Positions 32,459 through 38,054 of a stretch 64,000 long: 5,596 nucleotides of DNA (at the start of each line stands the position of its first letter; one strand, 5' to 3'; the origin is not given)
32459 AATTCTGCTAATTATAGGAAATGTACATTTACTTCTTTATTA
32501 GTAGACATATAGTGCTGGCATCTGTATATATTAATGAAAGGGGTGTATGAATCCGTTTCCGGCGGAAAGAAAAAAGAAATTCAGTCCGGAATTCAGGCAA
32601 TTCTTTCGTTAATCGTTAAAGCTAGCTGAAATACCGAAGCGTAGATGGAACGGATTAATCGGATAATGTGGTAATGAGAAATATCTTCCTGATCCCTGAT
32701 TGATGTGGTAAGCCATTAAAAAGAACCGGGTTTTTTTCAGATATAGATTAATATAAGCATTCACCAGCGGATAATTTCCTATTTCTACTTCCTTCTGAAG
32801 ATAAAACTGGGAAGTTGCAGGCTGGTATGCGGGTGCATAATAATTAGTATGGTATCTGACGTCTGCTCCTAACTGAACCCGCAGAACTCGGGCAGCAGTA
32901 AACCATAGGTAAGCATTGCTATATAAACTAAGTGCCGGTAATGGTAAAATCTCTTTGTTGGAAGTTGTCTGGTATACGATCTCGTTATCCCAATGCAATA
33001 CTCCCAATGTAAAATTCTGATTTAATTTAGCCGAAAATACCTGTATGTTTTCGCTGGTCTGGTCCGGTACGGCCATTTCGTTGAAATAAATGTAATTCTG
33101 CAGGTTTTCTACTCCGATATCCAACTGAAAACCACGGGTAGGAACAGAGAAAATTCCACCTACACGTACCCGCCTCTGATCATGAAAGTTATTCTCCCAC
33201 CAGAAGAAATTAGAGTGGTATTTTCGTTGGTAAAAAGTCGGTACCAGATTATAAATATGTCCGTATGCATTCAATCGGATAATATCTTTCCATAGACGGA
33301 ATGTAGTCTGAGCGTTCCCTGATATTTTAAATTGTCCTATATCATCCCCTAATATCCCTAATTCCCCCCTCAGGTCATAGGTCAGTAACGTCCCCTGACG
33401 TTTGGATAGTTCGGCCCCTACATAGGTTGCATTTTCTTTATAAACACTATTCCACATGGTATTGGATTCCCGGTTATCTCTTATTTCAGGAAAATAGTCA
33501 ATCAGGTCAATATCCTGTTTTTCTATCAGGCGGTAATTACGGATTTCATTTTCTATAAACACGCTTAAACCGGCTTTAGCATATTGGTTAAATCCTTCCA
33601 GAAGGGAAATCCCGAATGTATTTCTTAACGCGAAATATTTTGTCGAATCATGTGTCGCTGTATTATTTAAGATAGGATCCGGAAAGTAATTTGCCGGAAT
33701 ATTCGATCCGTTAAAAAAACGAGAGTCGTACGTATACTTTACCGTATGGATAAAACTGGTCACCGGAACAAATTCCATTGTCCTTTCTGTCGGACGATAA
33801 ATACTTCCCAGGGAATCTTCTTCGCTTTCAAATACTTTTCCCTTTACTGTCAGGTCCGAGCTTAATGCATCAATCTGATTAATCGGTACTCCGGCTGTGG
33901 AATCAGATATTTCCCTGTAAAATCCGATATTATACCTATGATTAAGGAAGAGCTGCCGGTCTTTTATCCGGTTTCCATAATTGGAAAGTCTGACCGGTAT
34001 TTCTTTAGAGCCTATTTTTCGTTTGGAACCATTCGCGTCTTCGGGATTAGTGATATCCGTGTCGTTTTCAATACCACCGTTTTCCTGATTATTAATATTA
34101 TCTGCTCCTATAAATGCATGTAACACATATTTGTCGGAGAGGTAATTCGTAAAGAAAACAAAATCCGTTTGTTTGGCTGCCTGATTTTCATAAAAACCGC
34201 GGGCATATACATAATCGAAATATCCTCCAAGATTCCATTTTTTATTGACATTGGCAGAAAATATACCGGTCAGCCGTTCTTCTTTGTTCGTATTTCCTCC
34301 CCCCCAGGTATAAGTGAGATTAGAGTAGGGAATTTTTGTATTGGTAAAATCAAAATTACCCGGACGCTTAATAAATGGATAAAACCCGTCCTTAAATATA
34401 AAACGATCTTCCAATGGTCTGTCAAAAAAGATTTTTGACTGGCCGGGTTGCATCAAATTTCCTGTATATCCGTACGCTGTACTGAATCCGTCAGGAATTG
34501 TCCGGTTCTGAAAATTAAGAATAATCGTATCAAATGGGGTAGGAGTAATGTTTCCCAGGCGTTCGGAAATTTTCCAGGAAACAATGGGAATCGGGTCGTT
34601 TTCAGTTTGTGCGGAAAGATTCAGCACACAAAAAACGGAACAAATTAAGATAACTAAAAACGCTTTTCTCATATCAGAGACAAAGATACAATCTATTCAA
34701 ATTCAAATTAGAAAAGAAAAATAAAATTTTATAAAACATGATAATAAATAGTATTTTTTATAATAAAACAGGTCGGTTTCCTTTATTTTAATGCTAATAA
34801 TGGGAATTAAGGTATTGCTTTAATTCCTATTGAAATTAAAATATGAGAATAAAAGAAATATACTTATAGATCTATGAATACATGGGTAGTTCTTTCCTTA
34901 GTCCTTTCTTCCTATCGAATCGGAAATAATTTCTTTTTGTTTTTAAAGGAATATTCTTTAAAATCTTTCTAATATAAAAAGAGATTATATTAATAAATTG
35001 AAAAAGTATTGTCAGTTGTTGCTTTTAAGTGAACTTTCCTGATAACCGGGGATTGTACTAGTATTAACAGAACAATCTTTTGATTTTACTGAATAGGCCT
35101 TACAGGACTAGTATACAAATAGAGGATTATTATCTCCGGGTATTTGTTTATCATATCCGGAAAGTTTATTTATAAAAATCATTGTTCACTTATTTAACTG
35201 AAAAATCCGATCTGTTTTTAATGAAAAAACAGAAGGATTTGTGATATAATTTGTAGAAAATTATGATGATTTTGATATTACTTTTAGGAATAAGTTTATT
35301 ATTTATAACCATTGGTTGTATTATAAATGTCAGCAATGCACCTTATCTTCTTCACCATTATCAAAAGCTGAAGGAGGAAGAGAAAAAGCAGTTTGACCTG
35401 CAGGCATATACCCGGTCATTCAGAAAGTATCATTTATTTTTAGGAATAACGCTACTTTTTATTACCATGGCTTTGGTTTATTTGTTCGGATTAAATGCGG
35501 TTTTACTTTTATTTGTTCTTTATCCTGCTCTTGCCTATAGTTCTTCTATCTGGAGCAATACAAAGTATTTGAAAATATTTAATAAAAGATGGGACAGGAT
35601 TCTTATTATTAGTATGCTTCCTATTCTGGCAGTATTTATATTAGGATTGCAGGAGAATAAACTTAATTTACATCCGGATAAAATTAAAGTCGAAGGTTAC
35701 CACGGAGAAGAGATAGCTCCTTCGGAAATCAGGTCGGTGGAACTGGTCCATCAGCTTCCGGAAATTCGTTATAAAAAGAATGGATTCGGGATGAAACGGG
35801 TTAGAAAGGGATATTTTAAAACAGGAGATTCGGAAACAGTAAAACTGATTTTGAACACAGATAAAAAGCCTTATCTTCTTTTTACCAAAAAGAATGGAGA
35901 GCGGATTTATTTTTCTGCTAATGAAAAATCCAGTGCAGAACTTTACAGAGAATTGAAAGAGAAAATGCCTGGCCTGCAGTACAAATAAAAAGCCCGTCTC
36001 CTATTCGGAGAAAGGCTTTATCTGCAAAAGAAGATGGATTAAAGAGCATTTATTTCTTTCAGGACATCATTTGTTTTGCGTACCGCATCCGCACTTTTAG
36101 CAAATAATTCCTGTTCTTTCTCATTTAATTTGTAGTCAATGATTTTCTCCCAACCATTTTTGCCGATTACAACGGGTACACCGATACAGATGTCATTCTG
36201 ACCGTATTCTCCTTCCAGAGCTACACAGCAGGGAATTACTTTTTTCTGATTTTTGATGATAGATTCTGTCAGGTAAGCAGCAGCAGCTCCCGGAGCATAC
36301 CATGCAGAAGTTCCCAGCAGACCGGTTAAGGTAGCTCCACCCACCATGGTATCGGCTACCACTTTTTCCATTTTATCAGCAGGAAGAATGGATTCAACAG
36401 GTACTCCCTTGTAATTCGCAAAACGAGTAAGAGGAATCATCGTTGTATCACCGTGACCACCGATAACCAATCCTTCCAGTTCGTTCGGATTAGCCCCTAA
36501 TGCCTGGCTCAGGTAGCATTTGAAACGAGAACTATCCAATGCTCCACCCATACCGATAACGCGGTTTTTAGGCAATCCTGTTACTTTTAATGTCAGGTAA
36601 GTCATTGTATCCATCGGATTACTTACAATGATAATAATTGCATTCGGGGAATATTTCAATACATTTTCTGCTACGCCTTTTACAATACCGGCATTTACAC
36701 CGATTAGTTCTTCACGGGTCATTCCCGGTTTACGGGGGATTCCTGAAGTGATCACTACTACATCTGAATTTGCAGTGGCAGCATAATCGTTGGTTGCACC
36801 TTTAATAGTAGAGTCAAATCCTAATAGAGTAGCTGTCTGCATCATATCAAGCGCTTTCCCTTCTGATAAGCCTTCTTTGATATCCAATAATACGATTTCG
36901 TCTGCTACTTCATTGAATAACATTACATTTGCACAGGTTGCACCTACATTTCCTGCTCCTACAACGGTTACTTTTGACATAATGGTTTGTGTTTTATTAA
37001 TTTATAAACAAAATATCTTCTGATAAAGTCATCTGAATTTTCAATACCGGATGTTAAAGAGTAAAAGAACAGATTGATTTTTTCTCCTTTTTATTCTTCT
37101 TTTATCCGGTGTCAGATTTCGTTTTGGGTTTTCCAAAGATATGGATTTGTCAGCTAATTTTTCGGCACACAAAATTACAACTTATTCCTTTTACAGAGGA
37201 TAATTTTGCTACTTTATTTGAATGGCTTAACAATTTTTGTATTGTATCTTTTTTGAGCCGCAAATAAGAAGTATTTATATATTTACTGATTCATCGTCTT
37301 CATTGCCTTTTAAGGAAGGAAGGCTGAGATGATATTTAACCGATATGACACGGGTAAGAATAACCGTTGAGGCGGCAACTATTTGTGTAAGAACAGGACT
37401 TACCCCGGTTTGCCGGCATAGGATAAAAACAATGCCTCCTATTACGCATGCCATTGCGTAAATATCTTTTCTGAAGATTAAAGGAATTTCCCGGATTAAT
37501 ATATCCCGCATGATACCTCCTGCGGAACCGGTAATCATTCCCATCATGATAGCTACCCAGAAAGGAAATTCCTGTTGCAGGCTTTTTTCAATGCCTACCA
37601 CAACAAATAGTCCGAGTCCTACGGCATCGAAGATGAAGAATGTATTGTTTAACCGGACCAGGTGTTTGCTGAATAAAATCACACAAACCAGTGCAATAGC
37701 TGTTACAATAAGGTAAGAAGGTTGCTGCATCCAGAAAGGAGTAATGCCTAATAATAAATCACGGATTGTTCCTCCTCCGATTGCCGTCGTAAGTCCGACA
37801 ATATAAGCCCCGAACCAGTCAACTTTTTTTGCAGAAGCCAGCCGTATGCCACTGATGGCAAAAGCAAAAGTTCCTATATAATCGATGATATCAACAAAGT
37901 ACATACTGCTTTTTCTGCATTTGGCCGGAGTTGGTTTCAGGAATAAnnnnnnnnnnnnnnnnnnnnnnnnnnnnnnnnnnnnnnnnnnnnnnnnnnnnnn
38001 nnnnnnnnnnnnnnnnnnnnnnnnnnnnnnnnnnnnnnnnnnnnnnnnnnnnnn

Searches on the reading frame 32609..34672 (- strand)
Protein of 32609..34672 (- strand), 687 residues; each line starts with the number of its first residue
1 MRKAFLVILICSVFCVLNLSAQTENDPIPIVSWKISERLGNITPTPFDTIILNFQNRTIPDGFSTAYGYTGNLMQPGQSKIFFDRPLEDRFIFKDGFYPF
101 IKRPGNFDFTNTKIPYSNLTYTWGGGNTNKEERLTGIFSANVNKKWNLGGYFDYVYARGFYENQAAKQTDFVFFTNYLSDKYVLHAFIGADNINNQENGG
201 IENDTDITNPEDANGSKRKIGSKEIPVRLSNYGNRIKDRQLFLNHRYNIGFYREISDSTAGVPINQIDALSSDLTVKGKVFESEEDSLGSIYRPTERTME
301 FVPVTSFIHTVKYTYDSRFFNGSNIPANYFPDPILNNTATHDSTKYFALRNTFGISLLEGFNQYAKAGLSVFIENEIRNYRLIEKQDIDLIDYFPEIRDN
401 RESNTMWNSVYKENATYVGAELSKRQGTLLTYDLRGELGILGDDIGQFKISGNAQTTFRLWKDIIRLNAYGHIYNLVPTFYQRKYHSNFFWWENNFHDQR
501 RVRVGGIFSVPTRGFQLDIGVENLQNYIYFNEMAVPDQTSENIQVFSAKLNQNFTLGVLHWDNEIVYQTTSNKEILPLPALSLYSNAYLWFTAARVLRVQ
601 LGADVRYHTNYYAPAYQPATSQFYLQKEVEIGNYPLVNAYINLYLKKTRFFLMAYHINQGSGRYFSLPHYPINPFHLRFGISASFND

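Call 81: search_protein_families(library=pfam, proteins=[window:32609-34672:-], max_evalue=0.00001)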
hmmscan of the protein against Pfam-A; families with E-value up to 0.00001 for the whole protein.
window:32609-34672:- (687 aa): 1 family
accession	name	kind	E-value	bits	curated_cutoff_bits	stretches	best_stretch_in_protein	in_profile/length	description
PF14121.12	Porin_10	-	7e-201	669.5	27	1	30-687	2-597/597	Putative porin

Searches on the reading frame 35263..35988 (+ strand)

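Call 81: search_protein_families(library=pfam, proteins=[window:35263-35988:+], max_evalue=0.00001)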
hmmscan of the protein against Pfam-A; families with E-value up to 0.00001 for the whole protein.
window:35263-35988:+ (241 aa): 1 family
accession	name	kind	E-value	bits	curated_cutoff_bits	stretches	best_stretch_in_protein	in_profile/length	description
PF12650.12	DUF3784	-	1.1e-09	38.8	28.1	1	10-91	3-82/94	Domain of unknown function (DUF3784)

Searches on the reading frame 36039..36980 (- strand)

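Call 81: search_protein_families(library=pfam, proteins=[window:36039-36980:-], max_evalue=0.00001)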
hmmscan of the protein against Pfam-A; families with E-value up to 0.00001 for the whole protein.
window:36039-36980:- (313 aa): 2 families
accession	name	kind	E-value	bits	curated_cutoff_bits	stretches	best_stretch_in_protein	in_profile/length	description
PF00056.29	Ldh_1_N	-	1.2e-43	148.9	27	1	3-143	2-141/141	lactate/malate dehydrogenase, NAD binding domain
PF02866.23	Ldh_1_C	-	1e-24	87.9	22.6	1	148-303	3-166/174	lactate/malate dehydrogenase, alpha/beta C-terminal domain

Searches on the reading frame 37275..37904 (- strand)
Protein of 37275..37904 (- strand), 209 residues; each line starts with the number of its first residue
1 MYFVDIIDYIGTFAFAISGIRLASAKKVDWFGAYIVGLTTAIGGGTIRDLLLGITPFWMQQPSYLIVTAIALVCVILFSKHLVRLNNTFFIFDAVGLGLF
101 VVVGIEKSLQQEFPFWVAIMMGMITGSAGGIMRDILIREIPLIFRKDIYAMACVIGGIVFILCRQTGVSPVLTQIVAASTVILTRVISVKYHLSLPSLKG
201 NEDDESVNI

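Call 81: search_protein_families(library=pfam, proteins=[window:37275-37904:-], max_evalue=0.00001)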
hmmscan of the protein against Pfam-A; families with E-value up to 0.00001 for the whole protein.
window:37275-37904:- (209 aa): 1 family
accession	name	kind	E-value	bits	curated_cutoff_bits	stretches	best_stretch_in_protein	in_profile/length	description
PF03458.18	Gly_transporter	-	2.4e-48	162.3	23.5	2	6-79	2-77/78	Glycine transporter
